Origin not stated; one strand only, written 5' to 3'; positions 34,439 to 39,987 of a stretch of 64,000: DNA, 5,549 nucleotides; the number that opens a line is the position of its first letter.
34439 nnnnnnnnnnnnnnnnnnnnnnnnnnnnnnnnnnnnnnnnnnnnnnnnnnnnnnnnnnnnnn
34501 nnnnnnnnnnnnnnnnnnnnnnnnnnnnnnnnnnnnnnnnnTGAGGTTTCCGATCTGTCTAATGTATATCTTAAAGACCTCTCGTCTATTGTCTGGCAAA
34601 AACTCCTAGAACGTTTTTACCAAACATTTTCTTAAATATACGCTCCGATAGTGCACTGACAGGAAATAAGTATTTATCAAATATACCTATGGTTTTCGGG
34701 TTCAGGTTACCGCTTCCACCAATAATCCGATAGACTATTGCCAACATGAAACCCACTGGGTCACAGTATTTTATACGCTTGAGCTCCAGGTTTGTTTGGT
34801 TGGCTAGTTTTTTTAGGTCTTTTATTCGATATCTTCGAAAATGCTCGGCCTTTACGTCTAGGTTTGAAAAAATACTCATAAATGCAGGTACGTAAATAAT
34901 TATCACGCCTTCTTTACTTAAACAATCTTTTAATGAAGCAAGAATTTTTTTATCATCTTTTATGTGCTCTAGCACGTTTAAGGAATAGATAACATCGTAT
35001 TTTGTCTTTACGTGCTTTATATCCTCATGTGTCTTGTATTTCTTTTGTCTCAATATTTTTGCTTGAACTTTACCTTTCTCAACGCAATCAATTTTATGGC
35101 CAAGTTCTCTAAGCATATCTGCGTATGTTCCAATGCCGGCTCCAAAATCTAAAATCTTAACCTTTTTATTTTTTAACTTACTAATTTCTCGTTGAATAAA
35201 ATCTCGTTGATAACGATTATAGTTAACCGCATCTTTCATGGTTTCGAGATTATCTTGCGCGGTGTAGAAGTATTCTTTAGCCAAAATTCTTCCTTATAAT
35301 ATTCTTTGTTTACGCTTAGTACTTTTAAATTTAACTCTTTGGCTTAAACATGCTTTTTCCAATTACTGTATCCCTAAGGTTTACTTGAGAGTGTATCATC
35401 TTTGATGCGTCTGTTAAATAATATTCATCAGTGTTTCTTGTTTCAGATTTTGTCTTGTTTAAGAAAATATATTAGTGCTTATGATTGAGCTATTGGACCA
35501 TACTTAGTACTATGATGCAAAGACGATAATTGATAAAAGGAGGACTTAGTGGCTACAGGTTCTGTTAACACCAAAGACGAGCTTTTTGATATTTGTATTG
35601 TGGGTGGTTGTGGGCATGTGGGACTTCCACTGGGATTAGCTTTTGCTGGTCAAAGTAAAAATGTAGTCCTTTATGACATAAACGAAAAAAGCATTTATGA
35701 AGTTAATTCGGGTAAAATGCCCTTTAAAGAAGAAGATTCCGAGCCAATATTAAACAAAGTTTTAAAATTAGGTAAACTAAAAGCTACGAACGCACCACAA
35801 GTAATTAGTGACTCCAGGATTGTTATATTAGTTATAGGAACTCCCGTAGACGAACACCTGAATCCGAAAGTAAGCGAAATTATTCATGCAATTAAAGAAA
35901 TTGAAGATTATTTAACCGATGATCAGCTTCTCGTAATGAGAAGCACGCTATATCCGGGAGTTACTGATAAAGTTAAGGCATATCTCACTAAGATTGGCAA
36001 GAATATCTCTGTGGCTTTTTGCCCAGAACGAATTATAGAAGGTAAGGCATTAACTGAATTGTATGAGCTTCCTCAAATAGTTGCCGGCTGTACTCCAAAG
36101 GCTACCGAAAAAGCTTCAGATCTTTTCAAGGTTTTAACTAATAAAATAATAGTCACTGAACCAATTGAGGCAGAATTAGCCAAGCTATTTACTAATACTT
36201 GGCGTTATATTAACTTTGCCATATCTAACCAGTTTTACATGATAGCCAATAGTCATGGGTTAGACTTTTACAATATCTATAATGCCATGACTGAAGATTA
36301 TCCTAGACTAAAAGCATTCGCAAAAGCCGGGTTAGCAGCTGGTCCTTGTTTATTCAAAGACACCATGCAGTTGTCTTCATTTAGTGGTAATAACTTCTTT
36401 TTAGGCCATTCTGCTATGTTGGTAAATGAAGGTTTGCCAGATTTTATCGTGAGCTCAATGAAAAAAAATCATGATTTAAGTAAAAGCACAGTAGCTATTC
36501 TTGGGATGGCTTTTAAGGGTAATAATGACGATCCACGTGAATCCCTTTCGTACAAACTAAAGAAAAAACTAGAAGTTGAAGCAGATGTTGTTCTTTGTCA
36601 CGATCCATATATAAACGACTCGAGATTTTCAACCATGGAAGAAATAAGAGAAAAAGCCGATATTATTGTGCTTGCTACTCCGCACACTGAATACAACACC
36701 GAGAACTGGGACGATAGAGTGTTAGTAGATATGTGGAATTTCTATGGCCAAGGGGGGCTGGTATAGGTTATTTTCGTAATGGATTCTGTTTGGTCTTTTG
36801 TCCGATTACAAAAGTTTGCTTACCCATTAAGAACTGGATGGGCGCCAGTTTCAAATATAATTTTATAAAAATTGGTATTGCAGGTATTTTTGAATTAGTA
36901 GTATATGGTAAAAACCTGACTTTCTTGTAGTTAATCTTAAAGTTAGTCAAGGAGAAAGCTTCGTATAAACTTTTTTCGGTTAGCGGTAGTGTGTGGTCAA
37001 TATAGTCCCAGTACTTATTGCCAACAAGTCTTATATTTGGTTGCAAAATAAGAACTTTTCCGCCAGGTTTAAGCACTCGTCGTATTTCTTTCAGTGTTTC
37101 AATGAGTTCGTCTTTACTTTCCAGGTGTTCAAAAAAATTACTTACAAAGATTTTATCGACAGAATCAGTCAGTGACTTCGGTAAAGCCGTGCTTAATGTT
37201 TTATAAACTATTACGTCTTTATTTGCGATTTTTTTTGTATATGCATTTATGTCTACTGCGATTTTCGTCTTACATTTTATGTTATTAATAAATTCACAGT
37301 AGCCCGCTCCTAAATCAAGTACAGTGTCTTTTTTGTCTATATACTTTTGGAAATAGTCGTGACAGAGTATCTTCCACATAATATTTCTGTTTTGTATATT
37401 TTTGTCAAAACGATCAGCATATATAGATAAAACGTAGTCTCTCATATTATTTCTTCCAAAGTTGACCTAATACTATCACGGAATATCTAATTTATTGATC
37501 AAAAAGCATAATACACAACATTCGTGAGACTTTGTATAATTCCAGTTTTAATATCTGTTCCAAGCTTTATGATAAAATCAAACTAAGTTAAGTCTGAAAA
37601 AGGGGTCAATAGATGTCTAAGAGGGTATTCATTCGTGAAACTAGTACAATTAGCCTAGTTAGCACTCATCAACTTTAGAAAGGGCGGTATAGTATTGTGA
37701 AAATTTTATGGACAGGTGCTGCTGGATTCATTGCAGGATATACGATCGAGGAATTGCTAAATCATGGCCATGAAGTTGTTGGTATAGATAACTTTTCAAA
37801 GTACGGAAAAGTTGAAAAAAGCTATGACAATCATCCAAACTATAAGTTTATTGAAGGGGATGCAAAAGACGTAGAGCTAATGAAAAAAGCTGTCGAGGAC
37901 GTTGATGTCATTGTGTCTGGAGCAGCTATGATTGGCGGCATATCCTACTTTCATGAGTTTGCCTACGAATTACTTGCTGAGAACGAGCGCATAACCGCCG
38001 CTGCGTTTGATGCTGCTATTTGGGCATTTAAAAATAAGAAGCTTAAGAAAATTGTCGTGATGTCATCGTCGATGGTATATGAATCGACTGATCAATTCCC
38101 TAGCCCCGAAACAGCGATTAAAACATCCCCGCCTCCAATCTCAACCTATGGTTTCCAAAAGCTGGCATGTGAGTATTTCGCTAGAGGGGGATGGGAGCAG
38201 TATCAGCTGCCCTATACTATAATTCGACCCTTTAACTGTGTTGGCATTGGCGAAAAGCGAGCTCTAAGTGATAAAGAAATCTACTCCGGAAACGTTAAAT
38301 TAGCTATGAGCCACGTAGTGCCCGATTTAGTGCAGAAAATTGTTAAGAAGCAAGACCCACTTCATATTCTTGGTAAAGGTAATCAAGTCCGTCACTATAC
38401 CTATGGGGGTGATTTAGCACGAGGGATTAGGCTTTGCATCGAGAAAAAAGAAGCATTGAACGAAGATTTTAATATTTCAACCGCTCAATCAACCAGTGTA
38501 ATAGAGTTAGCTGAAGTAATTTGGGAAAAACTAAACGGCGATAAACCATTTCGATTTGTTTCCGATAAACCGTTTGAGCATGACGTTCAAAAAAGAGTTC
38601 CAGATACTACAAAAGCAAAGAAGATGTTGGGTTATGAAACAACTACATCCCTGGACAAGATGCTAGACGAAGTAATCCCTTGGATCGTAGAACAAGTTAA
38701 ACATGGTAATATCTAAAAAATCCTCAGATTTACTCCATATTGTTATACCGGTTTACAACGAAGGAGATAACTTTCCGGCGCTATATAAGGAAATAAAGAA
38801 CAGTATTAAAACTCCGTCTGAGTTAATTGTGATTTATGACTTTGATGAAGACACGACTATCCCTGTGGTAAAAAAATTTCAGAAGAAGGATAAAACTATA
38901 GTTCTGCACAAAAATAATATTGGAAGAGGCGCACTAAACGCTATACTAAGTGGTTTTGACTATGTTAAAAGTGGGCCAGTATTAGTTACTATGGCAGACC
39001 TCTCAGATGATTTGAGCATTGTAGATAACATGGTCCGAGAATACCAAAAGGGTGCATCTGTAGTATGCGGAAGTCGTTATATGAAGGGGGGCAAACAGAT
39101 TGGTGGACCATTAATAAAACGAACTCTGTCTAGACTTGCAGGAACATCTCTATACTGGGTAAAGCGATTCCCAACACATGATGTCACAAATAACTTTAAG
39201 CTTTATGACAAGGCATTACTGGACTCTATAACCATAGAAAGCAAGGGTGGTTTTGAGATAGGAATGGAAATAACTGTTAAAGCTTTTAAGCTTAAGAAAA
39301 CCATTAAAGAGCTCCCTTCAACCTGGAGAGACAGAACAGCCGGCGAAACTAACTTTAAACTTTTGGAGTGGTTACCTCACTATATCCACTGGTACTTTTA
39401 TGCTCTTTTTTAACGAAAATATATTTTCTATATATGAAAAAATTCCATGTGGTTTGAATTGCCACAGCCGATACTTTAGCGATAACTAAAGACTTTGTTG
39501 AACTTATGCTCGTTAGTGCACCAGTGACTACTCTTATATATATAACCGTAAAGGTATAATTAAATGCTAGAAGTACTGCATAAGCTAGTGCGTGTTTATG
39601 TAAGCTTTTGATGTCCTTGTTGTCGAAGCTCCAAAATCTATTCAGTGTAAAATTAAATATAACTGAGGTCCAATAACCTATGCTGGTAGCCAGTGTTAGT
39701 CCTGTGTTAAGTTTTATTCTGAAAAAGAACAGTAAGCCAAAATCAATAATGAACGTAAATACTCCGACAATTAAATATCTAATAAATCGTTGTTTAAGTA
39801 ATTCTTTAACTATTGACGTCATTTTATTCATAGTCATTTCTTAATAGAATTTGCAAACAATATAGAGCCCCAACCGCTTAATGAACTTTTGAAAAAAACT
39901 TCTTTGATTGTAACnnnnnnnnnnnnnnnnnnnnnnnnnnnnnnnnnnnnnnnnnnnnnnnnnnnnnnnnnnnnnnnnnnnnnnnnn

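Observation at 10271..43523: About 30 kb, half of the window, is devoted to one composite envelope-glycan locus combining two assembly logics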

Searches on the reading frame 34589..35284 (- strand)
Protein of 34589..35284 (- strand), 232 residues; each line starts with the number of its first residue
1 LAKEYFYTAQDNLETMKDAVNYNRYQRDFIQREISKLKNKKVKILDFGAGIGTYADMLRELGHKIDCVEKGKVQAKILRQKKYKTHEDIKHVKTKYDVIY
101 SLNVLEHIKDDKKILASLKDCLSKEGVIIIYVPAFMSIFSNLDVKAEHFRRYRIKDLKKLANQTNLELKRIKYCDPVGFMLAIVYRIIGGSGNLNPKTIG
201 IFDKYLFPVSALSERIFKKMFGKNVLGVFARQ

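Call 5: search_protein_families(library=pfam, proteins=[window:34589-35284:-])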
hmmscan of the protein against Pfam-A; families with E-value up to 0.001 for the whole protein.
window:34589-35284:- (232 aa): 7 families
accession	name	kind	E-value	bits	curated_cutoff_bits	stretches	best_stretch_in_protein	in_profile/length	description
PF13489.12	Methyltransf_23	-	5.9e-18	65.6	27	1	22-168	1-161/164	Methyltransferase domain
PF08242.18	Methyltransf_12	-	4.6e-09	37.3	30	1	45-128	1-98/98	Methyltransferase domain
PF08241.18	Methyltransf_11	-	7.3e-09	36.6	21.2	1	45-130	1-95/95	Methyltransferase domain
PF05219.18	DREV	-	1.1e-08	35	26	1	35-132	89-189/265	DREV methyltransferase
PF13847.12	Methyltransf_31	-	6.4e-06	26.4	27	1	39-134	2-113/145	Methyltransferase domain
PF13649.12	Methyltransf_25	-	1.6e-05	25.9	27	1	44-126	1-97/97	Methyltransferase domain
PF05891.18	Methyltransf_PK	-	2.6e-05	24.3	27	1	22-171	38-199/218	AdoMet dependent proline di-methyltransferase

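Call 38: search_protein_families(library=ncbifam, proteins=[window:34589-35284:-], max_evalue=0.00001)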
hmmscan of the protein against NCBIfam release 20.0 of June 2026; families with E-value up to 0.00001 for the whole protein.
window:34589-35284:- (232 aa): 4 families
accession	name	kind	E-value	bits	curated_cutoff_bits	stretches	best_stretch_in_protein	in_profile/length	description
TIGR01983.1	UbiG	equivalog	1.9e-09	37.2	102.95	1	23-130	26-151/228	bifunctional 2-polyprenyl-6-hydroxyphenol methylase/3-demethylubiquinol 3-O-methyltransferase UbiG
TIGR02072.1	BioC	equivalog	6e-09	36.1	184.95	1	22-130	12-132/244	malonyl-ACP O-methyltransferase BioC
NF008264.0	PRK11036.1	equivalog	3.5e-07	30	366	1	30-130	34-147/261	tRNA uridine 5-oxyacetic acid(34) methyltransferase CmoM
NF011650.0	PRK15068.1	equivalog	1.8e-06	27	209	1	29-130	113-225/324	tRNA 5-methoxyuridine(34)/uridine 5-oxyacetic acid(34) synthase CmoB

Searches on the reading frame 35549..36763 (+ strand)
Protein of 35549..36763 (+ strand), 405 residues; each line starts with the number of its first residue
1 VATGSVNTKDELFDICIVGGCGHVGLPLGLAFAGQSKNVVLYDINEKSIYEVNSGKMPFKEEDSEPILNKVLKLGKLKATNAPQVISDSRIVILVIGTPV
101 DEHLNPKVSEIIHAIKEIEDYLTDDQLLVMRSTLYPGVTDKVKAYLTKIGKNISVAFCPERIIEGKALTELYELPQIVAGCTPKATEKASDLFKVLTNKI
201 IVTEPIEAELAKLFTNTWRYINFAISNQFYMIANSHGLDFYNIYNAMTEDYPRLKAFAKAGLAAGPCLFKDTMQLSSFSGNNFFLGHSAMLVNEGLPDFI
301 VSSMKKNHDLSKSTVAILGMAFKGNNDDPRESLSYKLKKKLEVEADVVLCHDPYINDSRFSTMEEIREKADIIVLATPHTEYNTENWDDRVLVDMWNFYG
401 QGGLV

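Call 5: search_protein_families(library=pfam, proteins=[window:35549-36763:+])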
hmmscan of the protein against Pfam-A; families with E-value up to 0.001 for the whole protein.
window:35549-36763:+ (405 aa): 3 families
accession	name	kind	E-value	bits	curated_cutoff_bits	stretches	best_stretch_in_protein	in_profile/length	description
PF03721.20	UDPG_MGDP_dh_N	-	4.5e-35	121.3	27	1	15-188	3-182/187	UDP-glucose/GDP-mannose dehydrogenase family, NAD binding domain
PF03720.21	UDPG_MGDP_dh_C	-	2.1e-14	54.2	30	1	316-399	1-101/103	UDP-glucose/GDP-mannose dehydrogenase family, UDP binding domain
PF00984.24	UDPG_MGDP_dh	-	3.6e-11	43.4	25.4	1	207-279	2-75/94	UDP-glucose/GDP-mannose dehydrogenase family, central domain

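Call 38: search_protein_families(library=ncbifam, proteins=[window:35549-36763:+], max_evalue=0.00001)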
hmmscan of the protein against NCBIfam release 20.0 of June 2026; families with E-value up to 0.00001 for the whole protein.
window:35549-36763:+ (405 aa): 7 families
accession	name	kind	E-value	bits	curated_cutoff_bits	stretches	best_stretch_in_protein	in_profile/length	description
TIGR03026.1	NDP-sugDHase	subfamily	5.4e-86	288.9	189.8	1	15-388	3-397/413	nucleotide sugar dehydrogenase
NF040825.1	UDPMaNacDH_Arch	equivalog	1.6e-61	208.4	750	1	18-389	5-384/418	UDP-N-acetyl-D-mannosamine dehydrogenase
NF008286.0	PRK11064.1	equivalog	1.6e-48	165.4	459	1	15-386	5-403/420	UDP-N-acetyl-D-mannosamine dehydrogenase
NF041297.1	UDPGDh_AglM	equivalog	3e-38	131.8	670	1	15-366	3-370/429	UDP-glucose 6-dehydrogenase AglM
NF047673.2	TeichurnBiosyTuaD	equivalog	5.6e-34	118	700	1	18-357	6-355/439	UDP-glucose 6-dehydrogenase TuaD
NF011729.0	PRK15182.1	equivalog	3.4e-26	92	592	1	14-373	8-369/425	Vi polysaccharide biosynthesis UDP-N-acetylglucosamine C-6 dehydrogenase TviB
NF011631.0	PRK15057.1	equivalog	3e-15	56.2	757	1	18-362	5-346/388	UDP-glucose 6-dehydrogenase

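Call 69: search_solved_structures(query=window:35549-36763:+, max_evalue=1e-20)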
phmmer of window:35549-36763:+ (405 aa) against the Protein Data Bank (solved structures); distinct sequences matched with E-value up to 1e-20: 8.
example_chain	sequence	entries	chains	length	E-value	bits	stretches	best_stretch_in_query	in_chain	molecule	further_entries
4r16_A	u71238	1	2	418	2.9e-56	194.4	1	18-389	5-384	418aa long hypothetical UDP-N-acetyl-D-mannosaminuronic acid dehydrogenase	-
3ojl_A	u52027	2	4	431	1.5e-42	149.2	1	18-384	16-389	Cap5O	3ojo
3g79_A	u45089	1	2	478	7.2e-32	114.1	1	18-385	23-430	NDP-N-acetyl-D-galactosaminuronic acid dehydrogenase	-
4xr9_A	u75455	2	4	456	4.4e-31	111.4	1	17-332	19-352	CalS8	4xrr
3vtf_A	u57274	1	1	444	9.8e-31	110.3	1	18-358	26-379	UDP-glucose 6-dehydrogenase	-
2y0e_A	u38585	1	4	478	3.4e-21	78.9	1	16-357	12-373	UDP-GLUCOSE DEHYDROGENASE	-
2y0c_A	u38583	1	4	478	8.7e-21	77.6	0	16-357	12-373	UDP-GLUCOSE DEHYDROGENASE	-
2y0d_A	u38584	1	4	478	8.8e-21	77.5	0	16-357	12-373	UDP-GLUCOSE DEHYDROGENASE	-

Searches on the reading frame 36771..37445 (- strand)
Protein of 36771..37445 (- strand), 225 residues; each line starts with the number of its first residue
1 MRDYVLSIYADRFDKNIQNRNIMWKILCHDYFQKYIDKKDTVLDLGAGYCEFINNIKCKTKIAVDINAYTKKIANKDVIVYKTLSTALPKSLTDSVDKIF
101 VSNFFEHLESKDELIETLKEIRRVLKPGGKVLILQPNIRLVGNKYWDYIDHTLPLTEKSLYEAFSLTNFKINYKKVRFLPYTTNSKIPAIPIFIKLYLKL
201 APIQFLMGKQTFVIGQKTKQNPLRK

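Call 5: search_protein_families(library=pfam, proteins=[window:36771-37445:-])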
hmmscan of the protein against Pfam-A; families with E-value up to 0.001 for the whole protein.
window:36771-37445:- (225 aa): 7 families
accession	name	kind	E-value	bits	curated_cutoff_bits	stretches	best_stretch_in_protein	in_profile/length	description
PF08241.18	Methyltransf_11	-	1.4e-10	42.1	21.2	1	43-133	1-95/95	Methyltransferase domain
PF13489.12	Methyltransf_23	-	2.3e-10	40.9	27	1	32-171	16-161/164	Methyltransferase domain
PF13649.12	Methyltransf_25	-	7.7e-07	30.2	27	1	42-129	1-97/97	Methyltransferase domain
PF08242.18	Methyltransf_12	-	4.3e-06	27.8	30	1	44-130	2-97/98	Methyltransferase domain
PF13847.12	Methyltransf_31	-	5.9e-06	26.5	27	1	37-137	2-113/145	Methyltransferase domain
PF01209.24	Ubie_methyltran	-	6.2e-05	22.9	20.1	1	72-159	94-180/233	ubiE/COQ5 methyltransferase family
PF05891.18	Methyltransf_PK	-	0.00089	19.3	27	0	82-175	111-200/218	AdoMet dependent proline di-methyltransferase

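Call 38: search_protein_families(library=ncbifam, proteins=[window:36771-37445:-], max_evalue=0.00001)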
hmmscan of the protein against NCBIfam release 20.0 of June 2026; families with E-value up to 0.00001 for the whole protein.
window:36771-37445:- (225 aa): 0 families

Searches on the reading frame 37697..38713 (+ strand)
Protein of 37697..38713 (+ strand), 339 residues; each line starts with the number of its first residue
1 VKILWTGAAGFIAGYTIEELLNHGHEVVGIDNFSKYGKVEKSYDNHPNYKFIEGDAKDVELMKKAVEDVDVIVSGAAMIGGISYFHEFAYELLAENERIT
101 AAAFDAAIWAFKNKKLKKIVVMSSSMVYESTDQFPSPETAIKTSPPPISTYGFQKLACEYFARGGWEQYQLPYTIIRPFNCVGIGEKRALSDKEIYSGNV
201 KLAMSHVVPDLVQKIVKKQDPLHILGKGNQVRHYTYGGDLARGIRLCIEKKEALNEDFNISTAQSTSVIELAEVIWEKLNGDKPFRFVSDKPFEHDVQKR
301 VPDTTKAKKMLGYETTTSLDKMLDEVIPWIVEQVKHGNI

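Call 5: search_protein_families(library=pfam, proteins=[window:37697-38713:+])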
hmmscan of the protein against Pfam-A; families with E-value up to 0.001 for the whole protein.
window:37697-38713:+ (339 aa): 7 families
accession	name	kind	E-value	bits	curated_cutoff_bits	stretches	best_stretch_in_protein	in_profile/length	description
PF01370.27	Epimerase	-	8.5e-38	130.6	20.9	1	3-260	1-239/240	NAD dependent epimerase/dehydratase family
PF16363.11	GDP_Man_Dehyd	-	8.3e-32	111.4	27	1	6-325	3-331/332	GDP-mannose 4,6 dehydratase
PF13460.12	NAD_binding_10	-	4.1e-12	46.8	27.2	1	7-178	1-143/184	NAD(P)H-binding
PF01073.25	3Beta_HSD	-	1.3e-06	28.1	22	1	6-80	3-78/280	3-beta hydroxysteroid dehydrogenase/isomerase family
PF07993.18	NAD_binding_4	-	3e-06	27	20.1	0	6-183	2-209/258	Male sterility protein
PF04321.23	RmlD_sub_bind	-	1.3e-05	24.8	27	0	1-163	1-137/287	RmlD substrate binding domain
PF05368.20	NmrA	-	0.00013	22.1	27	1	2-106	4-97/298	NmrA-like family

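Call 38: search_protein_families(library=ncbifam, proteins=[window:37697-38713:+], max_evalue=0.00001)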
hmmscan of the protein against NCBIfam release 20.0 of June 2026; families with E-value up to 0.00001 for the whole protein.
window:37697-38713:+ (339 aa): 14 families
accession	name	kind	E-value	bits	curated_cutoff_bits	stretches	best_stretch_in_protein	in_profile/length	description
TIGR01179.1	galE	equivalog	2.3e-28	99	262.3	1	2-333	1-328/332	UDP-glucose 4-epimerase GalE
TIGR04180.1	EDH_00030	hypoth_equivalog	4.8e-28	98.1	475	1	3-316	1-295/297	NAD-dependent 4,6-dehydratase LegB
TIGR01181.1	dTDP_gluc_dehyt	equivalog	1.3e-23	83.6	365.1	1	2-333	1-314/321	dTDP-glucose 4,6-dehydratase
NF008872.0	PRK11908.1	equivalog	1.5e-18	67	294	1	1-334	2-339/349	bifunctional UDP-4-keto-pentose/UDP-xylose synthase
NF007956.0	PRK10675.1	subfamily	6.4e-18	65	394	1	1-330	1-329/338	UDP-glucose 4-epimerase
NF047922.1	GDPFucSynFcl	equivalog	2.7e-17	63.2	500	1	66-334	51-305/308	GDP-L-fucose synthase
NF011728.1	PRK15181.1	equivalog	1e-15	57.6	760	1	3-333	18-340/348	Vi polysaccharide biosynthesis UDP-N-acetylglucosaminuronic acid C-4 epimerase TviC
TIGR02197.1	heptose_epim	equivalog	5e-12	45.6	274.6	1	3-331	1-314/316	ADP-glyceromanno-heptose 6-epimerase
NF005998.1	PRK08125.1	equivalog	6.4e-12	44.7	777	1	2-328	317-647/649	bifunctional UDP-4-amino-4-deoxy-L-arabinose formyltransferase/UDP-glucuronic acid oxidase ArnA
TIGR03466.1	HpnA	hypoth_equivalog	1.4e-08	34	367.65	1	1-185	1-174/327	hopanoid-associated sugar epimerase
NF007490.0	PRK10084.1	subfamily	1.5e-08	34.1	649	0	218-333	217-337/361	dTDP-glucose 4,6-dehydratase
TIGR01472.1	gmd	equivalog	1.9e-07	30.6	415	0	4-280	4-269/342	GDP-mannose 4,6-dehydratase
NF043036.1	ErythonDh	equivalog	2.7e-07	30.1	325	1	1-161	1-159/321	D-erythronate dehydrogenase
NF041015.1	UDPsulfquin_syn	equivalog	1.4e-06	27.6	575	0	1-41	1-41/384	UDP-sulfoquinovose synthase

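Call 70: search_solved_structures(query=window:37697-38713:+, max_evalue=1e-20)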
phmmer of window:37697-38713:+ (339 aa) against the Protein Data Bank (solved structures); distinct sequences matched with E-value up to 1e-20: 7.
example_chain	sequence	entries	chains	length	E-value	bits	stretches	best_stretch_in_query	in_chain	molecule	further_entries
4zrm_A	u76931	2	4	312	1.2e-25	93.8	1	1-325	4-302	UDP-glucose 4-epimerase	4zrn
8rdg_A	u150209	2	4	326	8.8e-25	91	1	1-308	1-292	SDR family NAD(P)-dependent oxidoreductase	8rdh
8rdi_A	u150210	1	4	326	3.1e-24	89.2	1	1-308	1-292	SDR family NAD(P)-dependent oxidoreductase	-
6zl6_A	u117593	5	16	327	5.6e-23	85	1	1-330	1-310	Epimerase domain-containing protein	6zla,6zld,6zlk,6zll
8vr2_A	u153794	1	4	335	8.7e-23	84.4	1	2-331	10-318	NAD-dependent epimerase/dehydratase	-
6dnt_A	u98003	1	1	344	1.2e-22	83.9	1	3-334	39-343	NAD-dependent epimerase/dehydratase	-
6zlj_A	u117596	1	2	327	2e-22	83.2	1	1-330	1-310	Epimerase domain-containing protein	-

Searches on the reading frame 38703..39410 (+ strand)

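Call 5: search_protein_families(library=pfam, proteins=[window:38703-39410:+])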
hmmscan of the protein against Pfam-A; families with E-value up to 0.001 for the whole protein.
window:38703-39410:+ (236 aa): 1 family
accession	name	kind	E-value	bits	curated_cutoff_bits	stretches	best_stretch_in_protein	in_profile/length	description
PF00535.33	Glycos_transf_2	-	2.5e-15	57.2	23.3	1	13-175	2-166/168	Glycosyl transferase family 2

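Call 38: search_protein_families(library=ncbifam, proteins=[window:38703-39410:+], max_evalue=0.00001)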
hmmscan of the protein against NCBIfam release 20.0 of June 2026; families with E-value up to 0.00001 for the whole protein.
window:38703-39410:+ (236 aa): 7 families
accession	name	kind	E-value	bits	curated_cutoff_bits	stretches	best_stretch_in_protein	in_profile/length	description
NF047588.1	GlcsyltransPgfSStrep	equivalog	8.6e-15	54.7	500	1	11-188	3-180/308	glycosyltransferase PgfS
TIGR04182.1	glyco_TIGR04182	equivalog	5.8e-10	39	325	1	13-219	4-202/293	S-layer glycoprotein N-glycosyltransferase AglJ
NF058614.1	PPMAGASynPpgS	equivalog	1.6e-09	37.6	370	1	12-182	3-171/226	polyprenyl-phospho-N-acetylgalactosaminyl synthase PpgS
NF007986.1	PRK10714.1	equivalog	6.3e-09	35.3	529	1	11-127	8-128/316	undecaprenyl-phosphate 4-deoxy-4-formamido-L-arabinose transferase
NF007482.0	PRK10073.1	equivalog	9.3e-07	28.1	423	1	6-76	3-74/334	glycosyltransferase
TIGR03937.1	PgaC_IcaA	equivalog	1e-06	28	422.3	1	6-119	42-155/407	poly-beta-1,6-N-acetyl-D-glucosamine synthase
NF041391.1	DPhHxTase_Halo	equivalog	3.5e-06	26.2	375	1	17-218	3-192/213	dolichyl-phosphate hexose transferase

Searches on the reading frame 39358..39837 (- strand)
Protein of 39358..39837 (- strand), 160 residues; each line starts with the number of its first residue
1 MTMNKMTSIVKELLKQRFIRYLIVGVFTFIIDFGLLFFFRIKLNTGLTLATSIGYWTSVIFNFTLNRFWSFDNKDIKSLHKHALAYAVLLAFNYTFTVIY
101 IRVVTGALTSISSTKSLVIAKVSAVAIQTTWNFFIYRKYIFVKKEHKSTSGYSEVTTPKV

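Call 5: search_protein_families(library=pfam, proteins=[window:39358-39837:-])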
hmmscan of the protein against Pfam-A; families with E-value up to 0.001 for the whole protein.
window:39358-39837:- (160 aa): 1 family
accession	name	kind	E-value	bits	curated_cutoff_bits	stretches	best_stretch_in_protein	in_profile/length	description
PF04138.20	GtrA_DPMS_TM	-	3e-15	56.9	26.1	1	20-141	1-117/117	GtrA/DPMS, transmembrane domain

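Call 39: search_protein_families(library=ncbifam, proteins=[window:39358-39837:-], max_evalue=1e-8)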
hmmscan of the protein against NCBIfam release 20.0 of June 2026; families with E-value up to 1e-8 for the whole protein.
window:39358-39837:- (160 aa): 0 families
